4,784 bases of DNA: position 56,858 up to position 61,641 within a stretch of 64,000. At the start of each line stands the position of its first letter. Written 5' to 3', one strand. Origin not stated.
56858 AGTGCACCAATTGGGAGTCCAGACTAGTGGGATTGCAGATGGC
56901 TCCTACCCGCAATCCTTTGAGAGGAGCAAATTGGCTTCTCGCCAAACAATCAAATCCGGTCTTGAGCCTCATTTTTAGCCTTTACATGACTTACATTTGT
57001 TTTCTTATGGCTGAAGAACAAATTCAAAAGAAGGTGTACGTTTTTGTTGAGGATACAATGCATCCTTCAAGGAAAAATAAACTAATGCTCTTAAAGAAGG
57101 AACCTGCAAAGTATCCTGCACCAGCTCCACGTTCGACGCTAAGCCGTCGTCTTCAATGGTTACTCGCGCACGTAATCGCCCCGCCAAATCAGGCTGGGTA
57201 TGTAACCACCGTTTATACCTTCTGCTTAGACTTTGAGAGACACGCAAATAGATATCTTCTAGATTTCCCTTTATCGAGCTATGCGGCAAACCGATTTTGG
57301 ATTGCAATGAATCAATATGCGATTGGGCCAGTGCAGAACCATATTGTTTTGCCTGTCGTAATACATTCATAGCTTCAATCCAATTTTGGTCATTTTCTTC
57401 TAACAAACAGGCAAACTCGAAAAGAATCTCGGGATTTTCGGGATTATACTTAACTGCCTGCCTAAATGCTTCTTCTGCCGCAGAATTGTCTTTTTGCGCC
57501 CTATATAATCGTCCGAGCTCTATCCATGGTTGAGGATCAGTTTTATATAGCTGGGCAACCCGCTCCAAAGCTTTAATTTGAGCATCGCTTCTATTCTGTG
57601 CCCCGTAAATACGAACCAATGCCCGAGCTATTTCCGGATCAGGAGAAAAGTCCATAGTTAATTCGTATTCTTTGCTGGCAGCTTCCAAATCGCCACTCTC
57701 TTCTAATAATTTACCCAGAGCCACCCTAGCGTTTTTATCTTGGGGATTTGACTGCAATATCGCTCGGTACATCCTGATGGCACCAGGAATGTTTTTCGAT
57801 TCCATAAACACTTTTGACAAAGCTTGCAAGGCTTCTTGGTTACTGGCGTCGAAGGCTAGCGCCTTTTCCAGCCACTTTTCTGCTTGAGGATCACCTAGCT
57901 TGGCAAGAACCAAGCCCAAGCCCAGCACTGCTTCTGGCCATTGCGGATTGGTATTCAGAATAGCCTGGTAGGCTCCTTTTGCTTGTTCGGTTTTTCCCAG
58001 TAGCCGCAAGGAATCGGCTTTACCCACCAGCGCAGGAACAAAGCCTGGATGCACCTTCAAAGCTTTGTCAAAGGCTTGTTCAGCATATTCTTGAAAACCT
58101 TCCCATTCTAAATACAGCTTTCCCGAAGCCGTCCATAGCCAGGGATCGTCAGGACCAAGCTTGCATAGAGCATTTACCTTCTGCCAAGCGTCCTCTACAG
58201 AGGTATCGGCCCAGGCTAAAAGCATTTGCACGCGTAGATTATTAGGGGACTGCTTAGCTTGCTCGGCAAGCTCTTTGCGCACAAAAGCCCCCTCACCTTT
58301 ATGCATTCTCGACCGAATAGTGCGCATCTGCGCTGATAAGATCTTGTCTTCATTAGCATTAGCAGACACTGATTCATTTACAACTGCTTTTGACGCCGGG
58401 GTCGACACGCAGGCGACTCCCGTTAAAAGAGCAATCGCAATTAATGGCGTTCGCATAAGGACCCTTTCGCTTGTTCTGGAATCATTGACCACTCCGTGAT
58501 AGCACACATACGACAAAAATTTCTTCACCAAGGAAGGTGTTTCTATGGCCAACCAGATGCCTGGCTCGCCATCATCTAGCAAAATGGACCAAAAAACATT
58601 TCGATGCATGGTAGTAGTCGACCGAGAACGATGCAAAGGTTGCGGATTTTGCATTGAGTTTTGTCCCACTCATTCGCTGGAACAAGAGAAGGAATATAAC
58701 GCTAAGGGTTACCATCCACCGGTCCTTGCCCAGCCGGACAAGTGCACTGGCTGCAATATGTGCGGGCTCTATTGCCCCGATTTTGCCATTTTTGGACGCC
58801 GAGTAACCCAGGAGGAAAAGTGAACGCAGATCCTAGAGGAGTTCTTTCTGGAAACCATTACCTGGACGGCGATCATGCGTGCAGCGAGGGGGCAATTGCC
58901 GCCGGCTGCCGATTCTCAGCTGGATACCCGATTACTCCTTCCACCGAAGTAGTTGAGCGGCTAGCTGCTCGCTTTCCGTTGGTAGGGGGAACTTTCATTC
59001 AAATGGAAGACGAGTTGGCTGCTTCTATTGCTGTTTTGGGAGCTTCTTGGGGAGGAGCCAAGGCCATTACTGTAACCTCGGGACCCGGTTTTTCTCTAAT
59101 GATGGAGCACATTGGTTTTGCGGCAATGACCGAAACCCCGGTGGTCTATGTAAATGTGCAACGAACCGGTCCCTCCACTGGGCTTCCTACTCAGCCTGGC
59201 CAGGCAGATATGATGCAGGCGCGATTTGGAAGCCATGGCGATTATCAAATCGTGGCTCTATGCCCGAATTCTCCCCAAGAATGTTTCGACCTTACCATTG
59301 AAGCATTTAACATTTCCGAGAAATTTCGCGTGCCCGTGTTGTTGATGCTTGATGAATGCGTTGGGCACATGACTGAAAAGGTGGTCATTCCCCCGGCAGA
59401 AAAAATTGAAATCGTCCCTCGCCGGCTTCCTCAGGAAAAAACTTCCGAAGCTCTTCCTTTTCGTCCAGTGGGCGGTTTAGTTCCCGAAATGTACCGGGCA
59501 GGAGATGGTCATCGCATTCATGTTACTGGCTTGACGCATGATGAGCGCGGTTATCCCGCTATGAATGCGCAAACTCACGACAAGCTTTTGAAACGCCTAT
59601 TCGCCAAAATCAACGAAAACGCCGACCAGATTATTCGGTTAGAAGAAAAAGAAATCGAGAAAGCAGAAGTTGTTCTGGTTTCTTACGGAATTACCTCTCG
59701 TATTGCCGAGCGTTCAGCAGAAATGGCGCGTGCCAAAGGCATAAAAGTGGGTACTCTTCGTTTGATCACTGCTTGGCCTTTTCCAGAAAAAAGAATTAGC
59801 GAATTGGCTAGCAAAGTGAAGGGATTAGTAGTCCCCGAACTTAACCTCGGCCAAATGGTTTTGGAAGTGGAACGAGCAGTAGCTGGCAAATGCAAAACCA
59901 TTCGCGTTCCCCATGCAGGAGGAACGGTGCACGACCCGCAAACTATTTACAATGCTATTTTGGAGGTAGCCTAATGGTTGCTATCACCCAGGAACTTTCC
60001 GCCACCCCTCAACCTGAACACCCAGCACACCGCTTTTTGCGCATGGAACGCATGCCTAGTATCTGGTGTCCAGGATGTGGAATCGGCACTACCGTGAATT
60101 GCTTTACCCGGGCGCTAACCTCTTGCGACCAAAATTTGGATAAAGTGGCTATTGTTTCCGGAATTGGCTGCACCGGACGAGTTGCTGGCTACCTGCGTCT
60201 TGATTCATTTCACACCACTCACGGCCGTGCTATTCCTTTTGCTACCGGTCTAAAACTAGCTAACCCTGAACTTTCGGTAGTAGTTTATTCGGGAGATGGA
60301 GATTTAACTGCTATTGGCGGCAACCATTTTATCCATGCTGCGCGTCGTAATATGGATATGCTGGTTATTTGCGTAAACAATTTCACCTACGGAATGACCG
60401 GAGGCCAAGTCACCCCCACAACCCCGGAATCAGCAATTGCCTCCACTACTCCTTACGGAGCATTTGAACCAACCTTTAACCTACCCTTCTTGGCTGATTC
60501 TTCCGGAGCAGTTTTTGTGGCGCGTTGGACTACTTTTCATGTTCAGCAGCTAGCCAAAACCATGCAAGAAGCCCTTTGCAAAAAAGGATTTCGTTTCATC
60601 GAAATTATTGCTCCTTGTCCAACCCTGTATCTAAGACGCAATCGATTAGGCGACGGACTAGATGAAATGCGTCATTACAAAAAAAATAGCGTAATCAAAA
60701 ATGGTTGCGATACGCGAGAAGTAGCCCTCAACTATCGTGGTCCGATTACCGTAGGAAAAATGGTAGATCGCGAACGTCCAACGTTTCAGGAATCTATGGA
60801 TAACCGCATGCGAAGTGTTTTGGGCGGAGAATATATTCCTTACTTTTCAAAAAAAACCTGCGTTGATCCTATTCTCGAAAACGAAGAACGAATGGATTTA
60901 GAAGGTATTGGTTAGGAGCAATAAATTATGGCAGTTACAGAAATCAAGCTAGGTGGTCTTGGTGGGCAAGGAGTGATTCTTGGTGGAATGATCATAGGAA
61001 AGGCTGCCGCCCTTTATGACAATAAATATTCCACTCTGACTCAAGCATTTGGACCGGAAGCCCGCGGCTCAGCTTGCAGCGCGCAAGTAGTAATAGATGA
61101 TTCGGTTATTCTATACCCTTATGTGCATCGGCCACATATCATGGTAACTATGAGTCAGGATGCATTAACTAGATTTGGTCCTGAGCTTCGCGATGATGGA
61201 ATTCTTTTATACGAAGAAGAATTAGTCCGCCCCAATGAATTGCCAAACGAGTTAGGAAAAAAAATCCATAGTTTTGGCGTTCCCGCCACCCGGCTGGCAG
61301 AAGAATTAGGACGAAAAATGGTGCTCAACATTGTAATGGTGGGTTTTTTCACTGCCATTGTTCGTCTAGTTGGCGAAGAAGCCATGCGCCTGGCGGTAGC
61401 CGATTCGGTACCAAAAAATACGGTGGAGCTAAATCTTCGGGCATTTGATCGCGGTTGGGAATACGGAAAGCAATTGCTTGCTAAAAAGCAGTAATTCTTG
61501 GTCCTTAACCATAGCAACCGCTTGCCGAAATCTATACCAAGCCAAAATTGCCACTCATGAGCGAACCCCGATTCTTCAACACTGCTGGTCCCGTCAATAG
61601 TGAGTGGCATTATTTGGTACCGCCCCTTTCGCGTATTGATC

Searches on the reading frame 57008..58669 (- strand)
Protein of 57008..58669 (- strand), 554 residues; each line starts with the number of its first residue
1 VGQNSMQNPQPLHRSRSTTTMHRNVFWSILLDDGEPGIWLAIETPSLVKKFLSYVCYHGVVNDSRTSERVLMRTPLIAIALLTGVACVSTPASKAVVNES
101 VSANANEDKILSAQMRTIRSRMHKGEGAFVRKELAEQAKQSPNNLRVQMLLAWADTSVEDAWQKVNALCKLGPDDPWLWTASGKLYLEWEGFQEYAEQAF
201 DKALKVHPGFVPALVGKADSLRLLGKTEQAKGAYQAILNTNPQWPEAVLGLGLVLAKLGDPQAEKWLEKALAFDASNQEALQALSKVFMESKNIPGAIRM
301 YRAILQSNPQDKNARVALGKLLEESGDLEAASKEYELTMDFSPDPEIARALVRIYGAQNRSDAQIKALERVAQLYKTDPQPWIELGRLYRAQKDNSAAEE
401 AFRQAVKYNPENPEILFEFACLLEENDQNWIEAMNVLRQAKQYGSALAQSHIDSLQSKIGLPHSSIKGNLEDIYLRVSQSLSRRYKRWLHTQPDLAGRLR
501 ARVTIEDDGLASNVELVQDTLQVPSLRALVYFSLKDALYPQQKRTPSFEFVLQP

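Call 30: search_protein_families(library=pfam, proteins=[window:57008-58669:-], max_evalue=0.001)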
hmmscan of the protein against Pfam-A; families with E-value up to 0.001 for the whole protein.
window:57008-58669:- (554 aa): 20 families
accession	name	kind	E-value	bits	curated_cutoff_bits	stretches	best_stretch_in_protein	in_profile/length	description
PF14559.12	TPR_19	-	3.8e-23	82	25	4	289-351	2-65/68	Tetratricopeptide repeat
PF13428.12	TPR_14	-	1.4e-22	78.3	23.5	1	379-420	1-42/44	Tetratricopeptide repeat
PF13431.12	TPR_17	-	6e-21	73.4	24.4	0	401-429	1-29/34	Tetratricopeptide repeat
PF13432.12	TPR_16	-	1.8e-18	67.1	32.7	3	217-276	3-63/65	Tetratricopeptide repeat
PF23914.1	TPR_CcmH_CycH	-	1.9e-18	67.2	42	2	377-441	48-114/158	Cytochrome c-type biogenesis protein H TPR domain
PF07719.23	TPR_2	-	4e-17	61.3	27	1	381-412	3-34/34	Tetratricopeptide repeat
PF13181.12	TPR_8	-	1.9e-16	59.2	25.7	1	382-412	4-34/34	Tetratricopeptide repeat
PF13414.12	TPR_11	-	1.2e-13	51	26.8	1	386-418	1-33/42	TPR repeat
PF13371.12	TPR_9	-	4.1e-13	49.6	35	0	288-351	5-68/73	Tetratricopeptide repeat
PF00515.34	TPR_1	-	7.9e-13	48.1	27.8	1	382-412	4-34/34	Tetratricopeptide repeat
PF24575.1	TPR_Slam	-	3.3e-11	44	35.2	0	286-333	55-102/104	Surface lipoprotein assembly modifier, N-terminal TPR repeats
PF13424.12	TPR_12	-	3.7e-08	33.9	30.1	0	366-407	28-73/77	Tetratricopeptide repeat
PF25062.1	ARM_TT21_N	-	3.8e-08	33.8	40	0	222-310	111-200/222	Tetratricopeptide repeat protein 21 N-terminal ARM repeat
PF13174.12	TPR_6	-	2.5e-07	31.3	26.3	0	213-243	2-32/33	Tetratricopeptide repeat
PF23241.1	HAT_PRP39_C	-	1.7e-05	25.4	33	0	365-452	45-131/139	PRP39 C-terminal HAT repeat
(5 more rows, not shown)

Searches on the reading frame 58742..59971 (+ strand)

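Call 30: search_protein_families(library=pfam, proteins=[window:58742-59971:+], max_evalue=0.001)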
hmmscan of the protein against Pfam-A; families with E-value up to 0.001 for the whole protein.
window:58742-59971:+ (410 aa): 3 families
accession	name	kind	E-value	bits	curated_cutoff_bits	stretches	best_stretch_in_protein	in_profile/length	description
PF01855.24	POR_N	-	2.4e-73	247.1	27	1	49-282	1-228/231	Pyruvate flavodoxin/ferredoxin oxidoreductase, thiamine diP-bdg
PF17147.9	PFOR_II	-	1.7e-21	77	27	1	308-401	1-101/102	Pyruvate:ferredoxin oxidoreductase core domain II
PF02780.25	Transketolase_C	-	1.4e-07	31.9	25.9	1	306-366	8-68/124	Transketolase, C-terminal domain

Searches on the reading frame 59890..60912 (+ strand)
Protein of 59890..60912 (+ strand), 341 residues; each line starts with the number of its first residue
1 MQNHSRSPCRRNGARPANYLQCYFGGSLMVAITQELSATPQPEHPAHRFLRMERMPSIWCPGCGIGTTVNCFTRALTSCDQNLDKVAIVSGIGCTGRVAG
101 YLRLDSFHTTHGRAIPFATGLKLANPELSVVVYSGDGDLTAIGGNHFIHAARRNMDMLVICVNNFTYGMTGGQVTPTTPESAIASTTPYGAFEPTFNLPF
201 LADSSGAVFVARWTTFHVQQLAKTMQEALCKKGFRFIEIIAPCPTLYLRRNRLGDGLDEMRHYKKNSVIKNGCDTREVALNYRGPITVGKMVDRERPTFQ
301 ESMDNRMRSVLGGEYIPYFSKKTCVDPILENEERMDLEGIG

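Call 30: search_protein_families(library=pfam, proteins=[window:59890-60912:+], max_evalue=0.001)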
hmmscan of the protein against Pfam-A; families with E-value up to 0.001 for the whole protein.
window:59890-60912:+ (341 aa): 1 family
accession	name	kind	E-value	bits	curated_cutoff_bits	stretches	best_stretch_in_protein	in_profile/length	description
PF02775.26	TPP_enzyme_C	-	2.3e-31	109.1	21.9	1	100-239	20-151/151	Thiamine pyrophosphate enzyme, C-terminal TPP binding domain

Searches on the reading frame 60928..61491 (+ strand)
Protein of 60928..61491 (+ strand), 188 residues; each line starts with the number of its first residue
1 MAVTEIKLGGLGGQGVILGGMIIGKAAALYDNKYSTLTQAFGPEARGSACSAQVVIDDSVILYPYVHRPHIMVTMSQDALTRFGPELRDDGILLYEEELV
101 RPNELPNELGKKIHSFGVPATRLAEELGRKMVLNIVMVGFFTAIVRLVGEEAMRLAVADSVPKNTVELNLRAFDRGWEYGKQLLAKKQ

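Call 30: search_protein_families(library=pfam, proteins=[window:60928-61491:+], max_evalue=0.001)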
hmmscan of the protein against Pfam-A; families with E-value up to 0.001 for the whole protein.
window:60928-61491:+ (188 aa): 1 family
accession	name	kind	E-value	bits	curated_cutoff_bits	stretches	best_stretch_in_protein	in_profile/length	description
PF01558.24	POR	-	5.4e-33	115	27.4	1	12-177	1-172/173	Pyruvate ferredoxin/flavodoxin oxidoreductase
